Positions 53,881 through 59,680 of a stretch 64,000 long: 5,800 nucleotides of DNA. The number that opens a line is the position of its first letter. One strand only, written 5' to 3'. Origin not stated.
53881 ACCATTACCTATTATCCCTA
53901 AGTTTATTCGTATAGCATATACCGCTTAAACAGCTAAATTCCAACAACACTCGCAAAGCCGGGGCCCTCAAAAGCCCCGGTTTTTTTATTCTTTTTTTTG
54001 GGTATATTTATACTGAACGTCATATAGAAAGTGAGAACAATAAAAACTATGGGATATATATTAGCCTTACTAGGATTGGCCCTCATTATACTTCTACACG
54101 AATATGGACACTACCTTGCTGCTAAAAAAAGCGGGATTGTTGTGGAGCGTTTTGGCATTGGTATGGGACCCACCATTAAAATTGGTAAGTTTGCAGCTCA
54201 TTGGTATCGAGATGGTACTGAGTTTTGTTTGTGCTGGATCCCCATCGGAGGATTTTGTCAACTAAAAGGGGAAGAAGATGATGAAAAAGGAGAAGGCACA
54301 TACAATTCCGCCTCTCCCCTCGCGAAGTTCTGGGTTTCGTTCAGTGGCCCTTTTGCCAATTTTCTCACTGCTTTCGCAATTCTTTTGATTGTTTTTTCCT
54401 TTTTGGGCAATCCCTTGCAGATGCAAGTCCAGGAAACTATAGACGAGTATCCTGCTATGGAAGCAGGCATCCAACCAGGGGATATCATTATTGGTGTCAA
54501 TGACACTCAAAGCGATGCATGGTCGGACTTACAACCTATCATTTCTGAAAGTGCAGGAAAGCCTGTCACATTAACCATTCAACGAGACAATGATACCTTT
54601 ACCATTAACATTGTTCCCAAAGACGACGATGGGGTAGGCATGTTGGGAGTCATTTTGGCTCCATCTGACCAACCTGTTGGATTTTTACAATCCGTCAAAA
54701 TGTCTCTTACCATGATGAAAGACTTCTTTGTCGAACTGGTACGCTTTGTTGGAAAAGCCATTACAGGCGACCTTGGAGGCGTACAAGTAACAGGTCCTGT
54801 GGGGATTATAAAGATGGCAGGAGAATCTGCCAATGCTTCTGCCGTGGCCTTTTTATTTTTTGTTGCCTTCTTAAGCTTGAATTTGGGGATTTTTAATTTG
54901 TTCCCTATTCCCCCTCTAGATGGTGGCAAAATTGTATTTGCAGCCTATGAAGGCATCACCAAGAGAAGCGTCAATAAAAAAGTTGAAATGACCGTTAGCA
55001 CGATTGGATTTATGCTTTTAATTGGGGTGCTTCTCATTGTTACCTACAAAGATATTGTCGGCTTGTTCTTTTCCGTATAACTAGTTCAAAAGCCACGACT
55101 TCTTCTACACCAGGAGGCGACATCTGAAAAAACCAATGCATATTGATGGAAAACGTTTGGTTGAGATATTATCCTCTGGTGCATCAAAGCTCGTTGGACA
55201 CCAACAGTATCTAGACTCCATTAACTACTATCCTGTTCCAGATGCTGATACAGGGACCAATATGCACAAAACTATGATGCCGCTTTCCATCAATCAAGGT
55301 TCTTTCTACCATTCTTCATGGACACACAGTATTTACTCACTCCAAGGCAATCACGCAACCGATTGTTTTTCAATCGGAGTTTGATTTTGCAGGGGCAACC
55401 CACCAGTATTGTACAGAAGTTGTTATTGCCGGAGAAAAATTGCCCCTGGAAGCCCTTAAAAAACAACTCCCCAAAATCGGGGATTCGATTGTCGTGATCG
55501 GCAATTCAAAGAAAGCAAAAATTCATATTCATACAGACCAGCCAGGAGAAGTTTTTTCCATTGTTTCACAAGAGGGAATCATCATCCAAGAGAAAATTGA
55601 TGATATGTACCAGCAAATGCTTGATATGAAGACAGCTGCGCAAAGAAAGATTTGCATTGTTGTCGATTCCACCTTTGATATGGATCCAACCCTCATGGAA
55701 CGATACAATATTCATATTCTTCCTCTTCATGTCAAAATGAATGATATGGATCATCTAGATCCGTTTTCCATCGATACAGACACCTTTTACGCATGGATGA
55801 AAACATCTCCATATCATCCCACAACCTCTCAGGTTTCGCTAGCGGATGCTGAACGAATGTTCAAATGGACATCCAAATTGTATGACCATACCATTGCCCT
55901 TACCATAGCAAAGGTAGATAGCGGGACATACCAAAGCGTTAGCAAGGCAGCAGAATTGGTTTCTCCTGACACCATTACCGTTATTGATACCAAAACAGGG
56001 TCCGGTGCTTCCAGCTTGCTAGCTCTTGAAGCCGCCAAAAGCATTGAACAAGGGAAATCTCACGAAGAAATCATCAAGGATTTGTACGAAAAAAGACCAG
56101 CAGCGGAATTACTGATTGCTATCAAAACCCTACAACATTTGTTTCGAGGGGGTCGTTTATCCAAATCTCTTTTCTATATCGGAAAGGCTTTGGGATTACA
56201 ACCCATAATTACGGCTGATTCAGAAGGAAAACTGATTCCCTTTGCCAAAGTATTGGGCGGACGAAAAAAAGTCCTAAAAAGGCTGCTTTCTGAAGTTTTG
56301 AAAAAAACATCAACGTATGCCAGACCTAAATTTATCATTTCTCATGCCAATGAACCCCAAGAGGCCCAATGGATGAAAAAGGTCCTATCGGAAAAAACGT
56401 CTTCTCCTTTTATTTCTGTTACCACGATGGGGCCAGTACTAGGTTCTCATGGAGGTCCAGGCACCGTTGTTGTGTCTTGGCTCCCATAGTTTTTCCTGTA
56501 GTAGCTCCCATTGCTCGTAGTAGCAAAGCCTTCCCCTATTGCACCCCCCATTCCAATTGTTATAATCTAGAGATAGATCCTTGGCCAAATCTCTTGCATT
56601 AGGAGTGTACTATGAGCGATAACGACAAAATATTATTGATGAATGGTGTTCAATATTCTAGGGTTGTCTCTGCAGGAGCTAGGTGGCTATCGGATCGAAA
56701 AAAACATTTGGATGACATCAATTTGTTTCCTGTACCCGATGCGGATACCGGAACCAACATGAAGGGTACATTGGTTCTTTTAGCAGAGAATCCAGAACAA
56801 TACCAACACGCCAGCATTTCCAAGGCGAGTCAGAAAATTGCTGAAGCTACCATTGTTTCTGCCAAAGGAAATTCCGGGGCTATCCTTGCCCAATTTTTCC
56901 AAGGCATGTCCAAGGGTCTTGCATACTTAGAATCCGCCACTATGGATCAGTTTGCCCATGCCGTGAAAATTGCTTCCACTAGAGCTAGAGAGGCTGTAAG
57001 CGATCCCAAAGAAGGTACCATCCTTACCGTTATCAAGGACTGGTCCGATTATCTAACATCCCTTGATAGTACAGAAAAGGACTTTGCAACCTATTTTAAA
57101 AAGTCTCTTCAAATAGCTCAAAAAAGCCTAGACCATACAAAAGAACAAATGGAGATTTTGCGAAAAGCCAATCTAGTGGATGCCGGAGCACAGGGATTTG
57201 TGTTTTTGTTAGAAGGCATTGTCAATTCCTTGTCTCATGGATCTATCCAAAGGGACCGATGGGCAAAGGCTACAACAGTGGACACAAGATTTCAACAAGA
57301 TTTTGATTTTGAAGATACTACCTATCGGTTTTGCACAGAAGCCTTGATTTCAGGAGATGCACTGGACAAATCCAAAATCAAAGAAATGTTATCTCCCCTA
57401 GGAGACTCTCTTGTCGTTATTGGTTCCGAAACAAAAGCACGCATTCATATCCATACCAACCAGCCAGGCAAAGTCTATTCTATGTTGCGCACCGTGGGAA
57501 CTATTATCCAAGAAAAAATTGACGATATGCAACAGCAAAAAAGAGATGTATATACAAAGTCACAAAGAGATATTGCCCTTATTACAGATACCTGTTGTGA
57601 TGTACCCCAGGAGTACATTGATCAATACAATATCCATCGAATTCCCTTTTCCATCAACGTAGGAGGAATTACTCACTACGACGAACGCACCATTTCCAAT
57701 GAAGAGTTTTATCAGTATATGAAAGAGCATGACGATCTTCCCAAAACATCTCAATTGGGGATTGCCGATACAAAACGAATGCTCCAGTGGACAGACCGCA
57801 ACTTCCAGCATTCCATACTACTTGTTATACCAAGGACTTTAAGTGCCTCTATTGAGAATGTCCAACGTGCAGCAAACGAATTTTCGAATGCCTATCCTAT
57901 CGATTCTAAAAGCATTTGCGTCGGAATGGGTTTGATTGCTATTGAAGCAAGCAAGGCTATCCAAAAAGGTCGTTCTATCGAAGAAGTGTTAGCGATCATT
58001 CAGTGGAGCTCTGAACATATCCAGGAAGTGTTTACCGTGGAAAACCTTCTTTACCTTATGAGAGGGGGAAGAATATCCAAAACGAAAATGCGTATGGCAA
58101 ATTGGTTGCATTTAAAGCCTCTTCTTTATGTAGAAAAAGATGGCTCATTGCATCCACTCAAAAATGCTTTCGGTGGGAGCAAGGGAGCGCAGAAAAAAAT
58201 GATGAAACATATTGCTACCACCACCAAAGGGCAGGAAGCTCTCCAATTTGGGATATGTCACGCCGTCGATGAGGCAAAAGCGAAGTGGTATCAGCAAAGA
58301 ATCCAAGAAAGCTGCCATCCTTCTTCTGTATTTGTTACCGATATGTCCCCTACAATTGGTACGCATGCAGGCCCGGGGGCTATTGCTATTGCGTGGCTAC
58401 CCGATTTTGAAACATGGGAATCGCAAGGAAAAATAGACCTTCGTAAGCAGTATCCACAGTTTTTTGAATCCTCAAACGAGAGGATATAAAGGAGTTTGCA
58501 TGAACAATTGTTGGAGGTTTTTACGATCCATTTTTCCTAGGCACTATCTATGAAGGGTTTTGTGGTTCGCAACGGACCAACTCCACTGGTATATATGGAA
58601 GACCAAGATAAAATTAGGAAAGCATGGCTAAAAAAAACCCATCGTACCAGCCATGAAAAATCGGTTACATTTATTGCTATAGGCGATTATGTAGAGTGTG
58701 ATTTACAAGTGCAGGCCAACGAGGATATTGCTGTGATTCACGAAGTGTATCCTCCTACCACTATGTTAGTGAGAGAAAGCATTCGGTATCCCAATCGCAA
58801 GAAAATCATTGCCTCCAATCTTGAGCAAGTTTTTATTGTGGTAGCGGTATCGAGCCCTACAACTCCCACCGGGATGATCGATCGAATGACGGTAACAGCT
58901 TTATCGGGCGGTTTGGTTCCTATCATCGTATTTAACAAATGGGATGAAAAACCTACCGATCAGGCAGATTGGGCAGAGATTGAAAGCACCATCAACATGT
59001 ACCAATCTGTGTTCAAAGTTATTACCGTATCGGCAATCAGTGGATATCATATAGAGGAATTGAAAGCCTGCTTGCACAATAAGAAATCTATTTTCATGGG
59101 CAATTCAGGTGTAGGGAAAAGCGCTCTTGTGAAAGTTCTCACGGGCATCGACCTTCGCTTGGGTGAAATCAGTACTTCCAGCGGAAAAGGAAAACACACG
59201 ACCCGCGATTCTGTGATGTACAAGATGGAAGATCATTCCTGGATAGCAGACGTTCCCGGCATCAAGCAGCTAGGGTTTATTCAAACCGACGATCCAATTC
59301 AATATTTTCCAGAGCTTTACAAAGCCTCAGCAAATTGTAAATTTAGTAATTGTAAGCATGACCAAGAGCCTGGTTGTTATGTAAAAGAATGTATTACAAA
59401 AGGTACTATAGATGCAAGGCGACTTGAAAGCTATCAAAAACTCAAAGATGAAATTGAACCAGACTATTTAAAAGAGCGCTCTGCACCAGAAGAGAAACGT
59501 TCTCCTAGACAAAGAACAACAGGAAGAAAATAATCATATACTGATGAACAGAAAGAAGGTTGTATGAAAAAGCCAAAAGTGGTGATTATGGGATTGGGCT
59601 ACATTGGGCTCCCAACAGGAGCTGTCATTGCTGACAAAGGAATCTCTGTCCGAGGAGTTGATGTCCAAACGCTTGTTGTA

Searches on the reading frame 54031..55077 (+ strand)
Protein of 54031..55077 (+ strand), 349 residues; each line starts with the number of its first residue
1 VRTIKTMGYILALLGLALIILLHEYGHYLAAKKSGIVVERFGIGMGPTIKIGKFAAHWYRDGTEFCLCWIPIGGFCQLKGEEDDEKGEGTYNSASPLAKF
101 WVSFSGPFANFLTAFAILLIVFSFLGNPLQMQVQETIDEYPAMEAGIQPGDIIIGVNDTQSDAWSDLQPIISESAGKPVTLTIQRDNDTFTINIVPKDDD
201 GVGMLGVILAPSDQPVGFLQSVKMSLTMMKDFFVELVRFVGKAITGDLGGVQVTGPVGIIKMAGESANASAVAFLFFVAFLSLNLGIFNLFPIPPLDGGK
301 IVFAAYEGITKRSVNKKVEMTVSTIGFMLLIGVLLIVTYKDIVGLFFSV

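Call 59: search_protein_families(library=pfam, proteins=[window:54031-55077:+], max_evalue=0.00001)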
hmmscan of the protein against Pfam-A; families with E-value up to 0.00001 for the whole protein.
window:54031-55077:+ (349 aa): 4 families
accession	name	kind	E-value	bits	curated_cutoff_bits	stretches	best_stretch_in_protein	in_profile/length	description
PF02163.28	Peptidase_M50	-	1.2e-58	198.5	27.2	1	12-332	2-220/221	Peptidase family M50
PF17820.7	PDZ_6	-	1.2e-10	41.4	27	1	139-185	8-54/54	PDZ domain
PF13180.12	PDZ_2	-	4.9e-09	36.8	27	1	131-194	14-78/80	PDZ domain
PF00595.29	PDZ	-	6.9e-06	26.8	23.2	0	132-184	28-81/81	PDZ domain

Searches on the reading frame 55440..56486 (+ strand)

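Call 59: search_protein_families(library=pfam, proteins=[window:55440-56486:+], max_evalue=0.00001)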
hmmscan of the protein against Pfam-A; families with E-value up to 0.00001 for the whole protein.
window:55440-56486:+ (349 aa): 2 families
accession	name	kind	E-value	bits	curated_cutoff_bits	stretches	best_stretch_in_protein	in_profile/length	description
PF02645.21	DegV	-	5.2e-66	223.3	27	1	70-348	1-278/280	Uncharacterised protein, DegV family COG1307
PF21645.3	FakA-like_M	-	5.9e-16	58.5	24.9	1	4-60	21-77/80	Fatty acid kinase subunit A-like, middle domain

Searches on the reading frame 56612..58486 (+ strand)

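Call 59: search_protein_families(library=pfam, proteins=[window:56612-58486:+], max_evalue=0.00001)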
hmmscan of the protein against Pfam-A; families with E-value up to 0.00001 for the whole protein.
window:56612-58486:+ (625 aa): 3 families
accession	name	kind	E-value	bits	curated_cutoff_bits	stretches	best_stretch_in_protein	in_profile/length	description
PF02645.21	DegV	-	1.9e-64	218.1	27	1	321-597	2-279/280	Uncharacterised protein, DegV family COG1307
PF02734.22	Dak2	-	6.2e-35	121.1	27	1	40-204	1-173/174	DAK2 domain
PF21645.3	FakA-like_M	-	1.4e-21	76.5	24.9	1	238-311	2-78/80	Fatty acid kinase subunit A-like, middle domain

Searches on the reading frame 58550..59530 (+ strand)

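Call 59: search_protein_families(library=pfam, proteins=[window:58550-59530:+], max_evalue=0.00001)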
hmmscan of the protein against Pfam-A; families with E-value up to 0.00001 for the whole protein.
window:58550-59530:+ (327 aa): 1 family
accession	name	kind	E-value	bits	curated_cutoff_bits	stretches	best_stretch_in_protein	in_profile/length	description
PF03193.22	RsgA_GTPase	-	1.3e-41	142.7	30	1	70-243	5-173/174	RsgA GTPase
